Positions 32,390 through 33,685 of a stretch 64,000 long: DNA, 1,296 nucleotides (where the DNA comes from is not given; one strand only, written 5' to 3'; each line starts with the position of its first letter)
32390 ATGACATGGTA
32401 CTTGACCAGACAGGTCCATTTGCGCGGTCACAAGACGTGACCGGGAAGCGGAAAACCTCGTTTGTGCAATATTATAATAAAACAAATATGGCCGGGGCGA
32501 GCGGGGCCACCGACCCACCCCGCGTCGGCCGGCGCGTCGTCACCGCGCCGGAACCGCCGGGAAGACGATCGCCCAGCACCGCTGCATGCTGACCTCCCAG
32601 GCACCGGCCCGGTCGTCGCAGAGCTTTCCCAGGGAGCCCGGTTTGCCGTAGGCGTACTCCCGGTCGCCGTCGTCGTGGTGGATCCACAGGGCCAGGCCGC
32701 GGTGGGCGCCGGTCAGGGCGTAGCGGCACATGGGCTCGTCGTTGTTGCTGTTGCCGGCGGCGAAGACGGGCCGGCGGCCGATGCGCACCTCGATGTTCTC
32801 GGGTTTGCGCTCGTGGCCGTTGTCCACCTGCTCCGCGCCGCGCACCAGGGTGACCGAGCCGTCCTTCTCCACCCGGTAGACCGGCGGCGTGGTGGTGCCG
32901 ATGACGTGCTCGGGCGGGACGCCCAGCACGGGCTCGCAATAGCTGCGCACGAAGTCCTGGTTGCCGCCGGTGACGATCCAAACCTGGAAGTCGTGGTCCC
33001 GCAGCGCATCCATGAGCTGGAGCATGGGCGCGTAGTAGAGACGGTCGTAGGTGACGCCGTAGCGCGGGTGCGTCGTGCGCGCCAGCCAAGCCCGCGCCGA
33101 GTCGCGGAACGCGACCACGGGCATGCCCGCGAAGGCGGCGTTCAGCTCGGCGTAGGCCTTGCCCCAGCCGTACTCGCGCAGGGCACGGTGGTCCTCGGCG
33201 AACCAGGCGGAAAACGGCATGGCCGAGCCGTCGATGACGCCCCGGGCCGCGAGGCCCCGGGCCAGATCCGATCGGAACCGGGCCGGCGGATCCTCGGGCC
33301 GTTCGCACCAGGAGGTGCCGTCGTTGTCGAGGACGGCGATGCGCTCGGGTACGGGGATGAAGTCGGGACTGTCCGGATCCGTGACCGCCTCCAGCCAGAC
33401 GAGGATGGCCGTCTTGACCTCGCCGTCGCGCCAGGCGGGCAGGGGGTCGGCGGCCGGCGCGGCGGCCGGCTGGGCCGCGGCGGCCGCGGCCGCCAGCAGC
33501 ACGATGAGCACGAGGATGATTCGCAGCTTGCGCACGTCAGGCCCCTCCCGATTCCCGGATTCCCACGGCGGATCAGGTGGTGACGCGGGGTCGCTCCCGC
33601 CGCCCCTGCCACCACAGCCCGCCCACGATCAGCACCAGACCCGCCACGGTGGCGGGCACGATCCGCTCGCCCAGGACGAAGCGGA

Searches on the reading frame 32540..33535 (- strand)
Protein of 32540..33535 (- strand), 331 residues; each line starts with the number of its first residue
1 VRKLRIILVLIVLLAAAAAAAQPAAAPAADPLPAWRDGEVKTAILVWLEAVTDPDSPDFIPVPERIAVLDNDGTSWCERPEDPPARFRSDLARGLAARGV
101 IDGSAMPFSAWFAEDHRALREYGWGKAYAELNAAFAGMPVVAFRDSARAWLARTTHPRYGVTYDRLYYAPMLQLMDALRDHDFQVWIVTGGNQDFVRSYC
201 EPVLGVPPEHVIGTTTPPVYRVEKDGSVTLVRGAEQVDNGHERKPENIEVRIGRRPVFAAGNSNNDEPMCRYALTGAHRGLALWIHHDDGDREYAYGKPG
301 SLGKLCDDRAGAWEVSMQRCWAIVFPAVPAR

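Call 55: search_protein_families(library=pfam, proteins=[window:32540-33535:-], max_evalue=0.001)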
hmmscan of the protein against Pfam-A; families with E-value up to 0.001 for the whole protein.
window:32540-33535:- (331 aa): 1 family
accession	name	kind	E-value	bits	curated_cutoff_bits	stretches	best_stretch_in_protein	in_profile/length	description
PF12710.13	HAD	-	1.4e-09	39.1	27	1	128-270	55-188/189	haloacid dehalogenase-like hydrolase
